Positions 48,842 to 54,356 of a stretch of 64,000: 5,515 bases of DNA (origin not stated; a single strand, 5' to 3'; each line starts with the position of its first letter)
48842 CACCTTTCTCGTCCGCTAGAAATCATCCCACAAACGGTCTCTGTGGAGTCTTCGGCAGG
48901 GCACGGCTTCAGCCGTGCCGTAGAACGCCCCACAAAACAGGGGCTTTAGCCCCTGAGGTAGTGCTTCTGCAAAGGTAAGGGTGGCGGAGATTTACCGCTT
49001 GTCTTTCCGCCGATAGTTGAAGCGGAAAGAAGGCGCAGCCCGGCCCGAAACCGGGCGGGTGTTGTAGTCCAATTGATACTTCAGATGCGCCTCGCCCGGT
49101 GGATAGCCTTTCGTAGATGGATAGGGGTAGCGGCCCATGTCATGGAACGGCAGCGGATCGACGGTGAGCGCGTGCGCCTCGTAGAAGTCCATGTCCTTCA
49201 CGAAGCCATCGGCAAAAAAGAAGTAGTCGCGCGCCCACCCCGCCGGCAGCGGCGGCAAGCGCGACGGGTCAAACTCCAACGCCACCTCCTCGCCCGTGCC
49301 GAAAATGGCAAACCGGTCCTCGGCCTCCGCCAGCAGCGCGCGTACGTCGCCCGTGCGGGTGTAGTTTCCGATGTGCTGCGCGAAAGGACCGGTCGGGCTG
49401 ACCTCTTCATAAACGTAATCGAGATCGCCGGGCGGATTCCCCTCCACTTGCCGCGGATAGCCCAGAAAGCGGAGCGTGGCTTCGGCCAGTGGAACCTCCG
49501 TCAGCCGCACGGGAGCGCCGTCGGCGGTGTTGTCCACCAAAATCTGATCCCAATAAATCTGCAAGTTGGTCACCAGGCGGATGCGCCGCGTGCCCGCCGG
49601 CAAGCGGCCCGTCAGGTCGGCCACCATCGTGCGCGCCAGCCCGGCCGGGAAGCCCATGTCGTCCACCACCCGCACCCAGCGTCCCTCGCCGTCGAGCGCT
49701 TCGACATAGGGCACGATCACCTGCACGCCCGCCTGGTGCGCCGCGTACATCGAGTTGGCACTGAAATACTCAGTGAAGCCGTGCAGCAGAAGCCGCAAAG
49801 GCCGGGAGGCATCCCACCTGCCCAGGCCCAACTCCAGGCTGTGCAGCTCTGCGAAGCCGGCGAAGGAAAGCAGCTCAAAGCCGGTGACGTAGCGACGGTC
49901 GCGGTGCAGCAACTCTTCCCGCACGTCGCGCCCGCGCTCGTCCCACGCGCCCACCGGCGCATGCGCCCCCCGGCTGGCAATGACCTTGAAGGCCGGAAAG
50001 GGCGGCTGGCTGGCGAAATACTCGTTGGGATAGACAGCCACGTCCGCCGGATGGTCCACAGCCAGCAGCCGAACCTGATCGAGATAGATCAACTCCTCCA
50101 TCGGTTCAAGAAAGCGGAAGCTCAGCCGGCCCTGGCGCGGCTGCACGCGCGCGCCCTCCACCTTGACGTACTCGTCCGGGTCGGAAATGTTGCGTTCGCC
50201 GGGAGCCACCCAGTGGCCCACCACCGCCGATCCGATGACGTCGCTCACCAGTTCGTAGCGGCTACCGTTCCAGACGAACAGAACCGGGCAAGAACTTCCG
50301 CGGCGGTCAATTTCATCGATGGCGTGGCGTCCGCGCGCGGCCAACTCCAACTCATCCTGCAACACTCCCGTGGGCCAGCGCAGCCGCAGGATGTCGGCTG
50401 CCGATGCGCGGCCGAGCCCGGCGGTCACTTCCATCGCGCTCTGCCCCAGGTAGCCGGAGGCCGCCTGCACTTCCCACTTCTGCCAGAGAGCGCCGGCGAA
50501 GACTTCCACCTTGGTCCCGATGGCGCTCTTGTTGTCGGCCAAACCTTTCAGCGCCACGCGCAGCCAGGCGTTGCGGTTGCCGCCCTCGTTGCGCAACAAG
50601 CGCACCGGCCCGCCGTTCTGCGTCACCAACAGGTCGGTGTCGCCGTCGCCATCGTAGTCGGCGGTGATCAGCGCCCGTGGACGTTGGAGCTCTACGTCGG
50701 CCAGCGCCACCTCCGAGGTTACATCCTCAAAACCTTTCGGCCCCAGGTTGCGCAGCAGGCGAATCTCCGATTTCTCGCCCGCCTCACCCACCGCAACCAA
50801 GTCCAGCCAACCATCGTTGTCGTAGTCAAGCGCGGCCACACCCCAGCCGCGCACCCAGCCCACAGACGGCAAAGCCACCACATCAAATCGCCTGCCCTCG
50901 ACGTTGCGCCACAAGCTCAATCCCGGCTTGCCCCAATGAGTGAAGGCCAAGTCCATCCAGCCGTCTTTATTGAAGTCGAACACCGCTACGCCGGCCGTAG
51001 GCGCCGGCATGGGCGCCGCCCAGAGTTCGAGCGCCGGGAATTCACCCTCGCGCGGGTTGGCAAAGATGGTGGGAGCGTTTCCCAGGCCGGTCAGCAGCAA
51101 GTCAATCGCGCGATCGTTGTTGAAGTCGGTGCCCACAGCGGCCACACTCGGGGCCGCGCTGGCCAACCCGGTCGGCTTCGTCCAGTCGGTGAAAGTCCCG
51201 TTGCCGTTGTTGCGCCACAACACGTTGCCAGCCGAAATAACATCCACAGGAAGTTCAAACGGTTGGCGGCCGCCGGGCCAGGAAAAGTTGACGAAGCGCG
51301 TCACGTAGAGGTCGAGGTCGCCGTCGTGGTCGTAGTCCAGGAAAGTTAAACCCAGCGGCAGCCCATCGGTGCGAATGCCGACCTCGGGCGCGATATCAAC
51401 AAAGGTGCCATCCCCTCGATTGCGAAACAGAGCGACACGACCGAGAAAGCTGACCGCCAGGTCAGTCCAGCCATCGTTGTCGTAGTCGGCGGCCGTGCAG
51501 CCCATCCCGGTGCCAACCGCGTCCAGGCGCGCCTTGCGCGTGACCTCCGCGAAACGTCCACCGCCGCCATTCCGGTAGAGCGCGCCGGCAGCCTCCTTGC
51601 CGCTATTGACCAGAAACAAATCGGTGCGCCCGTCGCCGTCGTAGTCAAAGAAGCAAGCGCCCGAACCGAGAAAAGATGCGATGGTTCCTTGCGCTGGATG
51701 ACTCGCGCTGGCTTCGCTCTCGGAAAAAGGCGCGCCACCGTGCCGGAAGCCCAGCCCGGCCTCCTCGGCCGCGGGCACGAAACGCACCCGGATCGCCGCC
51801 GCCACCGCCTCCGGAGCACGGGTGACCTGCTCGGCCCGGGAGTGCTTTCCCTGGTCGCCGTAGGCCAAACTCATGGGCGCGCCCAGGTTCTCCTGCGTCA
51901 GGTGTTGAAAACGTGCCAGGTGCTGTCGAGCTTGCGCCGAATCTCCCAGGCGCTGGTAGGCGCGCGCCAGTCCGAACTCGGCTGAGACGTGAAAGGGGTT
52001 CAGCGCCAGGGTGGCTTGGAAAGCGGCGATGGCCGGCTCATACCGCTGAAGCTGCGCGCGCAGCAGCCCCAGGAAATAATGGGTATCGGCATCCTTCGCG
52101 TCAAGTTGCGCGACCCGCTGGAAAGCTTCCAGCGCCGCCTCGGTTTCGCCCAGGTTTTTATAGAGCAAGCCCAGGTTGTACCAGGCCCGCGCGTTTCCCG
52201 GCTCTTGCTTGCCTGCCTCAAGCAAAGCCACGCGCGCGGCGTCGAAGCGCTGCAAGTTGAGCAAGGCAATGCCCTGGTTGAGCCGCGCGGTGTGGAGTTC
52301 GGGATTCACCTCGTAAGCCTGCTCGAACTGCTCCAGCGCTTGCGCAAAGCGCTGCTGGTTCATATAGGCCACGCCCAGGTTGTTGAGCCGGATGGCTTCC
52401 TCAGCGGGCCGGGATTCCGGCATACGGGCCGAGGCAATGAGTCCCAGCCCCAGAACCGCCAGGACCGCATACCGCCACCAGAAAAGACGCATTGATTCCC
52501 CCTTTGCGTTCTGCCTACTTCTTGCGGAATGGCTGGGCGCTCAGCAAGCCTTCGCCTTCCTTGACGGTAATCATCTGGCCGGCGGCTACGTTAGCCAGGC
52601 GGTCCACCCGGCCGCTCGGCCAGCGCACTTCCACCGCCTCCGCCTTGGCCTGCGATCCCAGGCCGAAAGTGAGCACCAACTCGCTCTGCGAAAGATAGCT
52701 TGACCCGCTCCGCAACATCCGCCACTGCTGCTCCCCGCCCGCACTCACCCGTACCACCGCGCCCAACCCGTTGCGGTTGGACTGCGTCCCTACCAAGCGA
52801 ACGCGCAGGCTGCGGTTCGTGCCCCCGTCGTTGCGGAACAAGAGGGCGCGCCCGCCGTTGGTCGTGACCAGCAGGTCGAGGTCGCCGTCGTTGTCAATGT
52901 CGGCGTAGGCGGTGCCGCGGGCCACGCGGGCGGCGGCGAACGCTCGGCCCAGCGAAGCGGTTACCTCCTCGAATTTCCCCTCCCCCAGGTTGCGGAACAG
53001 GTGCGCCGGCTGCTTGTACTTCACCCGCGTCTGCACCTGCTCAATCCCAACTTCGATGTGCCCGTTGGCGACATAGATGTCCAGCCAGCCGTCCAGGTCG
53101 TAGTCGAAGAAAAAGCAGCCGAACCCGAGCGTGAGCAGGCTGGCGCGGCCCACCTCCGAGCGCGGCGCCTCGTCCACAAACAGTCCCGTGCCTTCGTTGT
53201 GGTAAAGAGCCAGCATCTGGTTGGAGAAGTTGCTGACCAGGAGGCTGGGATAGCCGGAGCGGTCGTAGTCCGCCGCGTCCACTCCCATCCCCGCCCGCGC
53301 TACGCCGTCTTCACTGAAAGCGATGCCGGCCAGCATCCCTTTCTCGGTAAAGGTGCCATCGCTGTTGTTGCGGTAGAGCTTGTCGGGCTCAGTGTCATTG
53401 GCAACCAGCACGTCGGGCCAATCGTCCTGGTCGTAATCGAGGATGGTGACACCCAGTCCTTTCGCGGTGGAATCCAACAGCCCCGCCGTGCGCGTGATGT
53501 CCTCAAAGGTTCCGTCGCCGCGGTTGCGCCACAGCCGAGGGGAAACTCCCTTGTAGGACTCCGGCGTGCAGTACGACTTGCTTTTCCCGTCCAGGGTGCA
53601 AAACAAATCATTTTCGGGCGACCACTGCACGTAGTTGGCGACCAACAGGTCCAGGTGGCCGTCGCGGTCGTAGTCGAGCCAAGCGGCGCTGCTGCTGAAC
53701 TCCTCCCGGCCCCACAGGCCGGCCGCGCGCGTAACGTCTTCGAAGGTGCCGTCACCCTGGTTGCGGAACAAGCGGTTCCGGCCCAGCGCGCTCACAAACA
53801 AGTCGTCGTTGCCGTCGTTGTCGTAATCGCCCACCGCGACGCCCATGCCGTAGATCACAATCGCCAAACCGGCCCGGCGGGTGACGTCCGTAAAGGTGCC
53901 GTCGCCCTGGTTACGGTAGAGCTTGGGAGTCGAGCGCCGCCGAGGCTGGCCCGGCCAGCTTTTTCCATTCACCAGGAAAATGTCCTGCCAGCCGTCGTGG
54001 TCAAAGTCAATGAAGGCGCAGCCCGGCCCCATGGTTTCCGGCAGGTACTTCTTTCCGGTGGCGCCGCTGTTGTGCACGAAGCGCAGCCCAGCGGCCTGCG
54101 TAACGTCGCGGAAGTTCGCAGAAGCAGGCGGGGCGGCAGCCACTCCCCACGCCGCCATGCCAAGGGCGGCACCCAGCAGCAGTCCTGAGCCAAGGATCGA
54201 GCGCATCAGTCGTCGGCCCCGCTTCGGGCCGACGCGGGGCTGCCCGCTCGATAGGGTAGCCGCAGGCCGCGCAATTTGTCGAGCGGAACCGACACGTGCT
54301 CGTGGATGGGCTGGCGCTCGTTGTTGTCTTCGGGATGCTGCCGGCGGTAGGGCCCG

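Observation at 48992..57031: Membrane-anchored pentaheme cytochrome c-TPR fusion translationally coupled to two FG-GAP/ASPIC (CRTAC1-like) propeller proteins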

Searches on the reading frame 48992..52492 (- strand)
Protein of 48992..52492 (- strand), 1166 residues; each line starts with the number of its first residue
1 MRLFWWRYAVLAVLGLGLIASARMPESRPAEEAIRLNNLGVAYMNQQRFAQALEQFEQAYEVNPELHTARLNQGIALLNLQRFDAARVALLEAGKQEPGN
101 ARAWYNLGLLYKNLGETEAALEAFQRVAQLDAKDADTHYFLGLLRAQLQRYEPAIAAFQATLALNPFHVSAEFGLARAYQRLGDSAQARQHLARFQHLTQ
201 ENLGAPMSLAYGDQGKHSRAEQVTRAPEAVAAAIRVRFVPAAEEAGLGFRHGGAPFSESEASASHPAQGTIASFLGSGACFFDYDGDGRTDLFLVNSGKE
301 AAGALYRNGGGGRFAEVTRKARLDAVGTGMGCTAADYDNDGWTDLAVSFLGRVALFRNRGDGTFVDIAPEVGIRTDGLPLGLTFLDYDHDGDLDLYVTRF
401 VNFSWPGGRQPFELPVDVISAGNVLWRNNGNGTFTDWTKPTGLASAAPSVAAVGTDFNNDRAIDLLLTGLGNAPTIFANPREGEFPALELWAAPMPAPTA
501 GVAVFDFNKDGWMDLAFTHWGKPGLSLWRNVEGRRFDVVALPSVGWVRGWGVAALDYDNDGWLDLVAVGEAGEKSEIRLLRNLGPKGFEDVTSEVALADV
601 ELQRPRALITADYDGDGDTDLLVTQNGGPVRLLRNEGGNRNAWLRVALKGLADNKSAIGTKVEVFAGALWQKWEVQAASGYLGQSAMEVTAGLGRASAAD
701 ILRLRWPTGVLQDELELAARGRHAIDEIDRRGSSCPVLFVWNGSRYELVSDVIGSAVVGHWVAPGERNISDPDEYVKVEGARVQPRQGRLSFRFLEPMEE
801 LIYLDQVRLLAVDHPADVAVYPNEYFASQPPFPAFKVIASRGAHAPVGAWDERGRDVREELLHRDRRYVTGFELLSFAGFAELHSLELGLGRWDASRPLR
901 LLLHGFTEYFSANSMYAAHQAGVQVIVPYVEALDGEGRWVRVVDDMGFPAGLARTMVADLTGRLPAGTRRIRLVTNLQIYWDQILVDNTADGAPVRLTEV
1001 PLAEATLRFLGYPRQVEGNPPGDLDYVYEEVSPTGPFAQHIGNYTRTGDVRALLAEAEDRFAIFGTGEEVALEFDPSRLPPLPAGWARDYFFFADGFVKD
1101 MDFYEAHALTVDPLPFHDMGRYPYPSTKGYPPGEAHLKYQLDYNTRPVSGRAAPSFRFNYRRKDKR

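Call 3: search_protein_families(library=pfam, proteins=[window:48992-52492:-], max_evalue=0.01)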
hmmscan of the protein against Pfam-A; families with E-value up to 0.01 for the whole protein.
window:48992-52492:- (1166 aa): 21 families
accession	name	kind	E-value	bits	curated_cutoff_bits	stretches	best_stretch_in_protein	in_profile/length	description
PF13517.12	FG-GAP_3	-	5.6e-48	161.8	26.9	7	283-347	1-61/61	FG-GAP-like repeat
PF00515.34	TPR_1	-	4.7e-23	80.4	27.8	3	101-132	1-32/34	Tetratricopeptide repeat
PF07719.23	TPR_2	-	3.7e-21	73.9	27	3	36-65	4-33/34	Tetratricopeptide repeat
PF13181.12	TPR_8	-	2.7e-19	68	25.7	2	101-133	1-33/34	Tetratricopeptide repeat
PF01839.29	FG-GAP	-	8.5e-19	67.5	22.1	2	607-628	4-25/37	FG-GAP repeat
PF13432.12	TPR_16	-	2.6e-16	60.2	32.7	3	39-93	3-56/65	Tetratricopeptide repeat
PF13414.12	TPR_11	-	2.7e-16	59.4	26.8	2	114-148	7-41/42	TPR repeat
PF14559.12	TPR_19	-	9.3e-13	48.7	25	3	46-104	4-62/68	Tetratricopeptide repeat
PF07593.17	UnbV_ASPIC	-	1.1e-11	44.8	23.4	1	657-717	1-61/68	ASPIC and UnbV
PF23914.1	TPR_CcmH_CycH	-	1.6e-11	44.7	42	2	39-132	56-152/158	Cytochrome c-type biogenesis protein H TPR domain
PF13431.12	TPR_17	-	2.7e-11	43.3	24.4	1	95-122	7-34/34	Tetratricopeptide repeat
PF13371.12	TPR_9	-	5.8e-11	42.7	35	1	97-137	25-65/73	Tetratricopeptide repeat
PF13174.12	TPR_6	-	9.9e-11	42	26.3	1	103-129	2-28/33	Tetratricopeptide repeat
PF13428.12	TPR_14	-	1.1e-10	41.5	23.5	1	102-142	2-42/44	Tetratricopeptide repeat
PF13424.12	TPR_12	-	5.8e-10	39.7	30.1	3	101-164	3-74/77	Tetratricopeptide repeat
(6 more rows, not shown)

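Call 4: search_protein_families(library=ncbifam, proteins=[window:48992-52492:-], max_evalue=0.01)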
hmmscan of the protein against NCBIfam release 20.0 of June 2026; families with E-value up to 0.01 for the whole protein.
window:48992-52492:- (1166 aa): 22 families
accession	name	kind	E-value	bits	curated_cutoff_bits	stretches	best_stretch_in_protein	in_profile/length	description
NF040959.1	MamA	equivalog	4.1e-20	72.1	200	2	37-138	75-176/204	magnetosome protein MamA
TIGR02917.1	PEP_TPR_lipo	equivalog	8.2e-14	50.4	312.2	1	31-225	395-591/899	XrtA/PEP-CTERM system TPR-repeat protein PrsT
NF008391.2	PRK11189.1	equivalog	8.5e-14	51.7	250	2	36-91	102-157/297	lipoprotein NlpI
TIGR02521.1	type_IV_pilW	equivalog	2.9e-11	43.4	154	1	38-202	36-202/234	type IV pilus biogenesis/stability protein PilW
TIGR02552.1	LcrH_SycD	equivalog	8.3e-11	41.7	104.8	2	115-202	32-119/136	SycD/LcrH family type III secretion system chaperone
NF033758.1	gliding_GltE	equivalog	7.8e-08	31.7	225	1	34-78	291-335/411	adventurous gliding motility TPR repeat lipoprotein GltE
NF033762.1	social_mot_Tgl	equivalog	9.2e-08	31.7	225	1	96-179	26-110/252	social motility TPR repeat lipoprotein Tgl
TIGR02795.1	tol_pal_ybgF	equivalog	4.3e-07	30.5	90.1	1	42-128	11-103/119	tol-pal system protein YbgF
NF002725.1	PRK02603.1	equivalog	4.4e-07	30.1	143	0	99-191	33-128/173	photosystem I assembly protein Ycf3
NF033920.0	C39_PA2778_fam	equivalog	2.9e-06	26.9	150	1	42-130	165-253/255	PA2778 family cysteine peptidase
NF052415.1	T3SS_chap_SctY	equivalog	3e-06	27.7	70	2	140-225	11-101/106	type III secretion apparatus assembly chaperone SctY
NF040561.1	PrimPol_Msp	equivalog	3.2e-06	26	200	1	116-205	6-94/515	CRISPR-associated primase-polymerase type A1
NF047371.1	FlcA_CTERM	equivalog_domain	5.2e-06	25.2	300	1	106-197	443-535/646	periplasmic flagellar collar protein FlcA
NF047507.1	TPR_BatC_Lepto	exception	2.7e-05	23.7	175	0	37-72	100-135/214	TPR repeat-containing protein BatC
NF047558.1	TPR_END_plus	domain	3e-05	23.9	32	0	103-134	1-32/56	TPR end-of-group domain-containing protein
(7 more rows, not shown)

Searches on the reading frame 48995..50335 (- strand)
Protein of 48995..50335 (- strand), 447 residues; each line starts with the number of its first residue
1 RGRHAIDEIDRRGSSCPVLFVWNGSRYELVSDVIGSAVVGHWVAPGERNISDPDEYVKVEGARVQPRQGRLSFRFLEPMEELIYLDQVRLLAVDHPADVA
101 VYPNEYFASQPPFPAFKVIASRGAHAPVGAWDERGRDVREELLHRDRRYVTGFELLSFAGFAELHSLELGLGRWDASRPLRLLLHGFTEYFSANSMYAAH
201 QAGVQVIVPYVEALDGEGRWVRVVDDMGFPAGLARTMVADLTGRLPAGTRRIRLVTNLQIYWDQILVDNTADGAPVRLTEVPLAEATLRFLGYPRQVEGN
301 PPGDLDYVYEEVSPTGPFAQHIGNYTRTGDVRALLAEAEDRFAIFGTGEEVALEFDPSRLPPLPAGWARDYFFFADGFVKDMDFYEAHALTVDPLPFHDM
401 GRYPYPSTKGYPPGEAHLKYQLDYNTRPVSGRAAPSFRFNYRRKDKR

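Call 10: find_homologous_proteins(query=window:48995-50335:-, max_evalue=0.00001)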
Query window:48995-50335:- (447 aa): 1343 proteins with E <= 0.00001 among 8000 candidates; the best 120 are listed.
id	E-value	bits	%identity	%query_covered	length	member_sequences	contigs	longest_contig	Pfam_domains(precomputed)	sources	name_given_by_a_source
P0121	6.8e-228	775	76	99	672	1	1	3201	PF01839.30,PF13517.13,PF07593.19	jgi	jgi:hypothetical protein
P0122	2.6e-213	727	70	99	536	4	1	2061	PF07593.19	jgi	jgi:hypothetical protein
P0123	1.1e-207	709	69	99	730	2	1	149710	PF01839.30,PF13517.13,PF07593.19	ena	-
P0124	2.9e-207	707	68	97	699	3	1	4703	PF01839.30,PF13517.13,PF07593.19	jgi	jgi:hypothetical protein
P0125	8.0e-204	696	68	99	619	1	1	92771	PF13517.13,PF07593.19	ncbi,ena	-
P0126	1.0e-203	696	68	99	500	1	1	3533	PF07593.19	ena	-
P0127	1.7e-203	695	67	100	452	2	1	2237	-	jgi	-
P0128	1.1e-202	692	69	96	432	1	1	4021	-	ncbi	ncbi:MAG: FG-GAP-like repeat-containing protein, partial [Candidatus Acidiferrales bacterium]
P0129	5.3e-202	690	65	99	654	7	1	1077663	PF01839.30,PF13517.13,PF07593.19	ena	-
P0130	1.9e-201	688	68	99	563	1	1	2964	PF07593.19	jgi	jgi:hypothetical protein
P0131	5.8e-200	683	67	100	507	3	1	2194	PF07593.19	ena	-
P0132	7.2e-198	676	67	99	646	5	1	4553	PF13517.13,PF07593.19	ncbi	ncbi:MAG: CRTAC1 family protein, partial [Terriglobales bacterium]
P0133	2.4e-197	675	67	98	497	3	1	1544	PF07593.19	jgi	jgi:hypothetical protein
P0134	8.1e-197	673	65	99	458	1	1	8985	-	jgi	jgi:hypothetical protein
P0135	4.5e-195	667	64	98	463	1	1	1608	-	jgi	jgi:hypothetical protein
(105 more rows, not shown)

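Call 13: search_solved_structures(query=A1, max_evalue=1)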
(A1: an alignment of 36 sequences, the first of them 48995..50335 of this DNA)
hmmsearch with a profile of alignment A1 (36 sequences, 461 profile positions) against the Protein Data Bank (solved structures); distinct sequences matched with E-value up to 1: 0.

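Call 22: predict_structure(alignment_id=A1)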
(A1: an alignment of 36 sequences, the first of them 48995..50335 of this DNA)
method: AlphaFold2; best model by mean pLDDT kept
length: 447 residues; sequences in the alignment: 36
mean_pLDDT: 78.5   pTM: 0.81
mean pLDDT of the five models: 78.5, 75.6, 72.5, 72.0, 68.0
residues with pLDDT >= 90: 207; 70-90: 109; 50-70: 66; < 50: 65
segments of 3 or more residues with pLDDT < 50: 1-14, 192-194, 382-400, 425-441, 443-447
pLDDT, mean of each block of 10 residues (from residue 1): 28 66 96 66 53 81 96 87 84 97 82 85 96 96 94 84 95 92 88 57 80 94 91 89 92 95 96 90 96 83 86 66 73 84 83 97 96 78 42 38 52 60 48 45 42
secondary structure, 60 per line:
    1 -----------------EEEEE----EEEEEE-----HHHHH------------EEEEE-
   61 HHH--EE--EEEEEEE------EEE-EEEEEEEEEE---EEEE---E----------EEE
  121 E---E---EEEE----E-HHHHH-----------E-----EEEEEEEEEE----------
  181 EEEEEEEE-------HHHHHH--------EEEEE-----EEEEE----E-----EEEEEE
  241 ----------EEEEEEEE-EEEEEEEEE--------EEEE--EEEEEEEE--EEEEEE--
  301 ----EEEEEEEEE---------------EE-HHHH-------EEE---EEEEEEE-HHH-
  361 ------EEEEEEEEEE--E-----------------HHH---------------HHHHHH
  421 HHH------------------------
elements in order: E18-22 E27-32 H38-42 E55-59 E70-76 E83-85 E87-96 E100-103 E118-121 E129-132 H139-143 E161-170 E181-188 H196-201 E210-214 E220-224 E235-240 E251-258 E260-268 E277-280 E283-290 E293-298 E305-313 H332-335 E343-345 E349-355 E367-376 H415-423

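Call 67: search_protein_families(library=pfam, proteins=[window:48995-50335:-], max_evalue=5)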
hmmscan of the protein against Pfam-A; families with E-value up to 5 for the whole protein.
window:48995-50335:- (447 aa): 0 families

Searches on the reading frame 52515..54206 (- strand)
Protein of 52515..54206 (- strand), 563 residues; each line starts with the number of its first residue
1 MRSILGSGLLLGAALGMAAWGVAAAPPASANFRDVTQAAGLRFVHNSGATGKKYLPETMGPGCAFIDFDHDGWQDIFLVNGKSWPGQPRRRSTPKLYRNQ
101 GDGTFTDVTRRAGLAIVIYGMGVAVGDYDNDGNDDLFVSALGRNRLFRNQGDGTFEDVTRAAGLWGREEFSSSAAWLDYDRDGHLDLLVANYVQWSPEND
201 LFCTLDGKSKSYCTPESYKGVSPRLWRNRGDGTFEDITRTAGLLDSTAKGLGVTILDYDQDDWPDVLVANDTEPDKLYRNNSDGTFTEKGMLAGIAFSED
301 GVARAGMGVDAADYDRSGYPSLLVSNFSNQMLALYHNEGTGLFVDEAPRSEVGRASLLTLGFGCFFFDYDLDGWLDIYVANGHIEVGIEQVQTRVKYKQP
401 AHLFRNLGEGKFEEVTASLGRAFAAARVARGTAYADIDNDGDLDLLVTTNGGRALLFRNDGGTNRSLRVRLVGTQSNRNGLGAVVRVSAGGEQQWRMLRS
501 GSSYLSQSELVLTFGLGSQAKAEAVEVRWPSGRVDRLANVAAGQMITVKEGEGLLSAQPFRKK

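Call 3: search_protein_families(library=pfam, proteins=[window:52515-54206:-], max_evalue=0.01)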
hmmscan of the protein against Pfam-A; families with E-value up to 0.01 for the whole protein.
window:52515-54206:- (563 aa): 3 families
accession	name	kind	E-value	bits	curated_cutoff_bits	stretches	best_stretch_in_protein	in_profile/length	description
PF13517.12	FG-GAP_3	-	5.5e-53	177.9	26.9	7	67-138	1-61/61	FG-GAP-like repeat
PF07593.17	UnbV_ASPIC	-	3.6e-20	72.1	23.4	1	480-546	1-67/68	ASPIC and UnbV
PF01839.29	FG-GAP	-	1.7e-13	50.5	22.1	1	120-152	2-31/37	FG-GAP repeat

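Call 4: search_protein_families(library=ncbifam, proteins=[window:52515-54206:-], max_evalue=0.01)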
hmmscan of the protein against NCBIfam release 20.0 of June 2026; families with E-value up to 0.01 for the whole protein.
window:52515-54206:- (563 aa): 0 families

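Call 54: search_solved_structures(query=window:52518-54206:-, max_evalue=0.01)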
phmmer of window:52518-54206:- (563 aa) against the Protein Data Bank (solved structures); distinct sequences matched with E-value up to 0.01: 1.
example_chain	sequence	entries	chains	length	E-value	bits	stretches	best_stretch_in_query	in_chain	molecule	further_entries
9etn_A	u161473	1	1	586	2.6e-20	75.4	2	104-203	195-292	Cartilage acidic protein 1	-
